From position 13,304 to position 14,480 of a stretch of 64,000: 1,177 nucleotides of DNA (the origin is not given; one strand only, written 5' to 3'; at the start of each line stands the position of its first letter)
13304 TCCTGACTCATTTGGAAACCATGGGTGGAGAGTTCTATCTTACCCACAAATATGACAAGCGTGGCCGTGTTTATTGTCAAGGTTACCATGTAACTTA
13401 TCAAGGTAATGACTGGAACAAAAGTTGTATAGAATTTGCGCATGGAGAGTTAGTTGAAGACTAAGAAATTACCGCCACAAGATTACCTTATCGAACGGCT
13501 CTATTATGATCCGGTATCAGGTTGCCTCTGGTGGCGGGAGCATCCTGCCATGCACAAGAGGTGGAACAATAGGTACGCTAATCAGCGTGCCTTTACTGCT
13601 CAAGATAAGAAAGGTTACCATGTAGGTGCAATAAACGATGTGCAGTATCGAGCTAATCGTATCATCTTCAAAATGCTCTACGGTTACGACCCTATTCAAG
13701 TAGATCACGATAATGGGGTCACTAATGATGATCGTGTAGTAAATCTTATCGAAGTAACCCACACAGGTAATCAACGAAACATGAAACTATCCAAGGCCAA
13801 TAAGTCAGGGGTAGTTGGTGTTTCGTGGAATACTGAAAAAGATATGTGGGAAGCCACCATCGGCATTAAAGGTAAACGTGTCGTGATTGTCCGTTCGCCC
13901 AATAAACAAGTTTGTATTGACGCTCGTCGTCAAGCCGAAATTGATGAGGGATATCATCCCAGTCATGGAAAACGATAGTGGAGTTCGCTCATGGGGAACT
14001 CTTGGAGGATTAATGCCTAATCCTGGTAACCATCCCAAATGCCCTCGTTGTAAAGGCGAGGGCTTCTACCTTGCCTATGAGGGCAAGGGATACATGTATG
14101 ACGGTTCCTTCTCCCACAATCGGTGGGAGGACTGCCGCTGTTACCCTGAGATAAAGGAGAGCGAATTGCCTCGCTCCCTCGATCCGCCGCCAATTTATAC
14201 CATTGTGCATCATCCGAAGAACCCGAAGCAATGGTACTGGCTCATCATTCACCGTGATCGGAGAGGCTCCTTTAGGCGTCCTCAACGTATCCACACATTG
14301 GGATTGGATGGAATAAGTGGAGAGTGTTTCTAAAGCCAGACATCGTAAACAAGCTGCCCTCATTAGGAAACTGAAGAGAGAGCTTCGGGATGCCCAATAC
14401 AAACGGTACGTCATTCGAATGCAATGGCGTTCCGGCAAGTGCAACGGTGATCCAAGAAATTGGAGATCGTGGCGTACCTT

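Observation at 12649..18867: N4-type two-subunit RNAP II genes separated by a 4.2-kb inserted cassette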

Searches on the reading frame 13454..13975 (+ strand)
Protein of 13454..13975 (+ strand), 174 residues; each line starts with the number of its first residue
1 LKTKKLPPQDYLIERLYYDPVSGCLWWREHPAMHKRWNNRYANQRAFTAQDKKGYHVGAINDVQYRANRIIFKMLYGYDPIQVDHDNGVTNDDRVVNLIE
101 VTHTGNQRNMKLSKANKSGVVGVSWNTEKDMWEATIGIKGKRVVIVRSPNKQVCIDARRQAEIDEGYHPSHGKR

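Call 4: search_protein_families(library=pfam, proteins=[window:13454-13975:+], max_evalue=0.01)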
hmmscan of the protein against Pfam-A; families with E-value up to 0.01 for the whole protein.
window:13454-13975:+ (174 aa): 1 family
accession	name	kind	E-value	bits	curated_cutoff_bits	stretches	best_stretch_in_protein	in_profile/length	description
PF13392.12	HNH_3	-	8.2e-10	38.6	24.8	1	65-108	1-46/46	HNH endonuclease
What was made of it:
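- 13454..13978 (+): Free-standing HNH endonuclease gene (174 aa, TTG start). It overlaps the rnap1 stop by 11 nt, and its stop codon sits at the junction with the remnant. Pfam HNH_3 8e-10 (call 4).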

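Call 23: search_protein_families(library=phrogs, proteins=[window:13454-13975:+], max_evalue=0.01)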
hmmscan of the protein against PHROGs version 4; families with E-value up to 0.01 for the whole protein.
window:13454-13975:+ (174 aa): 9 families
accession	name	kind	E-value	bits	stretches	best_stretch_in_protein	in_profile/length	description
phrog_99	-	DNA, RNA and nucleotide metabolism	4.1e-44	152.8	1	1-173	103-268/383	HNH endonuclease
phrog_4578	-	DNA, RNA and nucleotide metabolism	3.6e-23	82.9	1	79-173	28-122/130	HNH endonuclease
phrog_3593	-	DNA, RNA and nucleotide metabolism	1.8e-08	35.3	1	51-144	79-175/210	HNH endonuclease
phrog_374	-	DNA, RNA and nucleotide metabolism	4.9e-08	33.2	1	63-163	313-404/617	HNH endonuclease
phrog_13470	-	DNA, RNA and nucleotide metabolism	2.4e-05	25.5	1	108-162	85-139/152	HNH endonuclease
phrog_59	-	DNA, RNA and nucleotide metabolism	8.7e-05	23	1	44-118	168-243/423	HNH endonuclease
phrog_30377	-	DNA, RNA and nucleotide metabolism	0.0018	19.4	1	66-111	11-56/82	HNH endonuclease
phrog_959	-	DNA, RNA and nucleotide metabolism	0.0024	18.6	1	50-118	39-114/138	HNH endonuclease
phrog_36769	-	unknown function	0.0052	17.2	1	56-118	230-294/367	-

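Call 37: search_protein_families(library=pfam, proteins=[window:13454-13975:+], max_evalue=10)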
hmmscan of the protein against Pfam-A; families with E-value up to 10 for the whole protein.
window:13454-13975:+ (174 aa): 1 family
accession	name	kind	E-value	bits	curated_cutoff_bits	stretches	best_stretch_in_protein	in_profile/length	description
PF13392.12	HNH_3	-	8.2e-10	38.6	24.8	1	65-108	1-46/46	HNH endonuclease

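Call 64: find_homologous_proteins(query=window:13454-13975:+, max_evalue=0.00001)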
Query window:13454-13975:+ (174 aa): 13 proteins with E <= 0.00001 among 17 candidates.
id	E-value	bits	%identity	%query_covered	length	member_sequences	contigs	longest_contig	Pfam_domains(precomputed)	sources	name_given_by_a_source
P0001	7.9e-91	321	100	82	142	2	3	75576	PF13392.13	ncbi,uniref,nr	ncbi:HNH endonuclease [Agrobacterium phage OLIVR2]|uniref:HNH endonuclease n=2 Tax=root TaxID=1 RepI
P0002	2.1e-61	225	60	99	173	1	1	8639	PF13392.13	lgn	-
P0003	4.7e-46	175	51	97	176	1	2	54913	PF13392.13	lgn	-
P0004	5.3e-45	172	52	96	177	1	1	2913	PF13392.13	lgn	-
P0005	3.9e-44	169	50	97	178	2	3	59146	PF13392.13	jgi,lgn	-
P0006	4.1e-44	169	52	98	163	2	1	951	PF13392.13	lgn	-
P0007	4.5e-43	165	51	98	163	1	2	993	PF13392.13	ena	-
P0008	1.1e-29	122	39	100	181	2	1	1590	PF13392.13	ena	-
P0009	2.6e-27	114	39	96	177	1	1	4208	PF13392.13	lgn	-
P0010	1.4e-24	105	38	95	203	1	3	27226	PF00847.27,PF13392.13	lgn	-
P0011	1.7e-11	63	32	89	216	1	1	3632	PF13392.13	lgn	-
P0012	2.0e-9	56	38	64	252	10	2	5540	-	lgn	-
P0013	7.3e-8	51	33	68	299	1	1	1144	PF13392.13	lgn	-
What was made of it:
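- Checked: Full-length homologues support the upstream TTG start rather than GenBank's 13550 (call 64). A 38%-identical homologue carries PF00847 (call 64).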

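Call 65: find_encoding_contigs(protein=P0002, flank=8000, max_places=3)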
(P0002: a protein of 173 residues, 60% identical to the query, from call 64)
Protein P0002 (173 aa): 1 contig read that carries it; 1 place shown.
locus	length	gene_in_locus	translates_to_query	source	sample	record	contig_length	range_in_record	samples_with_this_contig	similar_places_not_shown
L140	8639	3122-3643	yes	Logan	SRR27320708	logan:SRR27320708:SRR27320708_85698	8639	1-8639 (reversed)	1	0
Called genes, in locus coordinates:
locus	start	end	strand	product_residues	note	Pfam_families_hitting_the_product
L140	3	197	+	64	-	?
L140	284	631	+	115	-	-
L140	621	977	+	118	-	-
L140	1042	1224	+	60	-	-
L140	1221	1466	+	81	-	-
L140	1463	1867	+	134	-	-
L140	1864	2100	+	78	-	-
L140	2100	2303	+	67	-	-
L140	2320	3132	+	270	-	-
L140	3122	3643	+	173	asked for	PF13392:HNH_3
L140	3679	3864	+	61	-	-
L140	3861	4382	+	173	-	-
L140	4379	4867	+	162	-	-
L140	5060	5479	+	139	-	-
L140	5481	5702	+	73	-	-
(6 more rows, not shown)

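Call 66: find_encoding_contigs(protein=P0003, flank=8000, max_places=3)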
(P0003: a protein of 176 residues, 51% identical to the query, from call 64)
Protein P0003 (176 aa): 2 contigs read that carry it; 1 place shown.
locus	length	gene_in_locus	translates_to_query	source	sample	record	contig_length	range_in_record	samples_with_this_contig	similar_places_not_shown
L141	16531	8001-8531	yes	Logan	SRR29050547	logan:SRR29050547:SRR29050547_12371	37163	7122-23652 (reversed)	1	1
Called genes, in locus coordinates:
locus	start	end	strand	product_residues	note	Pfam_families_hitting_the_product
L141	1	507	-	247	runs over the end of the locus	-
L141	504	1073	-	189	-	-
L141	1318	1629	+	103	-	-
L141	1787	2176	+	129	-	-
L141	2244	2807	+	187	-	-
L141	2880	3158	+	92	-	-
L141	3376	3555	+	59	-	-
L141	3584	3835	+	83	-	-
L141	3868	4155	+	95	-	-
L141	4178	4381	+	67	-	-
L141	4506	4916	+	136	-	PF26984:Phage_N4_Gp2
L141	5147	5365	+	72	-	-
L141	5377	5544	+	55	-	-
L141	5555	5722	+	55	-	-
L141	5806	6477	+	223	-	-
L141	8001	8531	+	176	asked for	PF13392:HNH_3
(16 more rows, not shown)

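Call 67: find_encoding_contigs(protein=P0005, flank=8000, max_places=3)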
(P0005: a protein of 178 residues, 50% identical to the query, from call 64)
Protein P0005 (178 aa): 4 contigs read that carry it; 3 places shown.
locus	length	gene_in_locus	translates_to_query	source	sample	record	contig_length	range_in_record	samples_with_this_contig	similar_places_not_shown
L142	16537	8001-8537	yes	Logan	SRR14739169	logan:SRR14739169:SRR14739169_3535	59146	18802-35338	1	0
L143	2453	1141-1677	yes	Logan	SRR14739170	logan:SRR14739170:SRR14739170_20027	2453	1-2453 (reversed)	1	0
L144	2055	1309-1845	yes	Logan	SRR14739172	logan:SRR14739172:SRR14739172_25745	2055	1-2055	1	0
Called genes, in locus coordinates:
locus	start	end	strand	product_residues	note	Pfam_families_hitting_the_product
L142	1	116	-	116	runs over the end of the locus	PF13876:Phage_gp49_66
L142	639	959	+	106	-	PF26891:Phage_N4_Gp1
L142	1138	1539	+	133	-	PF26984:Phage_N4_Gp2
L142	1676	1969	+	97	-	-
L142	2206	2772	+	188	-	-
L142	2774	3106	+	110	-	-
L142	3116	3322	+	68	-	-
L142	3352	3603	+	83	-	-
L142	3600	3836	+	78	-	-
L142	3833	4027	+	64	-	-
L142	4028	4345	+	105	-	-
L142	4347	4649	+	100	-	-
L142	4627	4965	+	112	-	PF14216:DUF4326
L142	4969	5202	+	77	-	-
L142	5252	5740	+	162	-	-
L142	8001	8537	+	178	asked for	PF13392:HNH_3 (weak)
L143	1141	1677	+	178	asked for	PF13392:HNH_3 (weak)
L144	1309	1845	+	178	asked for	PF13392:HNH_3 (weak)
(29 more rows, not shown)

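Call 71: search_dna_similar(query=window:13454-13975:+, collection=phages, mode=protein, max_rows=40, max_evalue=1e-8)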
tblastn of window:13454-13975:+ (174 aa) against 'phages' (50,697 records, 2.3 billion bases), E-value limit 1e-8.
Records with a match: 1461; places in all: 1809; records where one place covers at least 80% of the query: 897.
Best place of each record, by identity: >=99% 4; <60% 1457.
By first word of the organism name: Salmonella 367; Escherichia 258; Klebsiella 256; Vibrio 233; Brucella 41; Pseudomonas 36; Pectobacterium 31; Shigella 22; Enterobacter 15; Xanthomonas 12; and 48 more.
By host as written in the record: - 330; Klebsiella pneumoniae 118; Escherichia coli 77; Salmonella enterica 59; Salmonella enterica subsp. enterica serovar Typhimurium 43; Salmonella enterica subsp. enterica serovar Enteritidis PT1 25; Salmonella enterica subsp. enterica serovar Enteritidis 22; Salmonella sp. 20; and 341 more.
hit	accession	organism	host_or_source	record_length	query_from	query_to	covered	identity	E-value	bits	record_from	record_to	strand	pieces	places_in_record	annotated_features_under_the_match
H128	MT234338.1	Agrobacterium phage OLIVR1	Rhizogenic Agrobacterium biovar 1 ...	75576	1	174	100%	99.4%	6e-115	363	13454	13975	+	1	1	HNH endonuclease | hypothetical protein | RNA polymerase I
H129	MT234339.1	Agrobacterium phage OLIVR2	Rhizogenic Agrobacterium biovar 1 ...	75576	1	174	100%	99.4%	6e-115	363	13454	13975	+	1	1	HNH endonuclease | hypothetical protein | RNA polymerase I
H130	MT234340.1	Agrobacterium phage OLIVR3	Rhizogenic Agrobacterium biovar 1 ...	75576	1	174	100%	99.4%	6e-115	363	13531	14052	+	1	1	HNH endonuclease | hypothetical protein | RNA polymerase I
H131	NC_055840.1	Agrobacterium phage OLIVR1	Rhizogenic Agrobacterium biovar 1 ...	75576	1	174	100%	99.4%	6e-115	363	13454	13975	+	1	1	HNH endonuclease | hypothetical protein | RNA polymerase I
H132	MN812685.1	Pectobacterium phage Arno152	Pectobacterium atrosepticum F41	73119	1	173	99%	42.9%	6e-38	142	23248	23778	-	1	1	record has no annotation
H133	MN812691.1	Pectobacterium phage Horatius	Dickeya solani F155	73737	1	173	99%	42.9%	6e-38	142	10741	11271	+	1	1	putative HNH endonuclease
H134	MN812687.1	Pectobacterium phage Possum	Pectobacterium atrosepticum F41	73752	1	173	99%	42.9%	6e-38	142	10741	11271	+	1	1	putative HNH endonuclease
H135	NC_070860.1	Pectobacterium phage Possum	Pectobacterium atrosepticum F41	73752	1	173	99%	42.9%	6e-38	142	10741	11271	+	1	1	HNH endonuclease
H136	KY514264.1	Pectobacterium phage vB_PatP_CB1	Pectobacterium atrosepticum DSM 18077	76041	1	173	99%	42.5%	3e-36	137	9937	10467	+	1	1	putative HNH endonuclease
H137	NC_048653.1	Pectobacterium phage vB_PatP_CB1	Pectobacterium atrosepticum DSM 18077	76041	1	173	99%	42.5%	3e-36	137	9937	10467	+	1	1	putative HNH endonuclease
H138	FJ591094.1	Sulfitobacter phage EE36phi1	Sulfitobacter sp. EE36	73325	1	173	99%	38.6%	2e-30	121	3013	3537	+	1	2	putative HNH endonuclease | N4 RNAP1-like protein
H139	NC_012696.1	Sulfitobacter phage EE36phi1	Sulfitobacter sp. EE-36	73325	1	173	99%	38.6%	2e-30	121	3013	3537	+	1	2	HNH endonuclease | RNA polymerase subunit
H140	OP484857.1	Sinorhizobium phage AP-16-3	Sinorhizobium meliloti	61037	3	172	98%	37.3%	2e-26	110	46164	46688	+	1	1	hypothetical protein (x2)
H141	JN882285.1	Cronobacter phage vB_CsaM_GAP32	Cronobacter sakazakii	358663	6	173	97%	37.5%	1e-28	116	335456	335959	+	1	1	HNH endonuclease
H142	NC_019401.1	Cronobacter phage vB_CsaM_GAP32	Cronobacter sakazakii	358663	6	173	97%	37.5%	1e-28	116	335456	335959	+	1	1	HNH endonuclease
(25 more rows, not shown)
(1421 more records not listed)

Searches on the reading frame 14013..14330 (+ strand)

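Call 37: search_protein_families(library=pfam, proteins=[window:14013-14330:+], max_evalue=10)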
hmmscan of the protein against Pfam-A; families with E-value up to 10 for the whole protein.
window:14013-14330:+ (106 aa): 2 families
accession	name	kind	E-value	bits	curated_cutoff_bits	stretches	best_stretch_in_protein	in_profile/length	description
PF08063.17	Zn_ribbon_PADR1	-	0.02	15.1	25.1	1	8-42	3-33/42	PADR1 domain, zinc ribbon fold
PF15777.11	Anti-TRAP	-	0.14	12.7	32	1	6-25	29-48/59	Tryptophan RNA-binding attenuator protein inhibitory protein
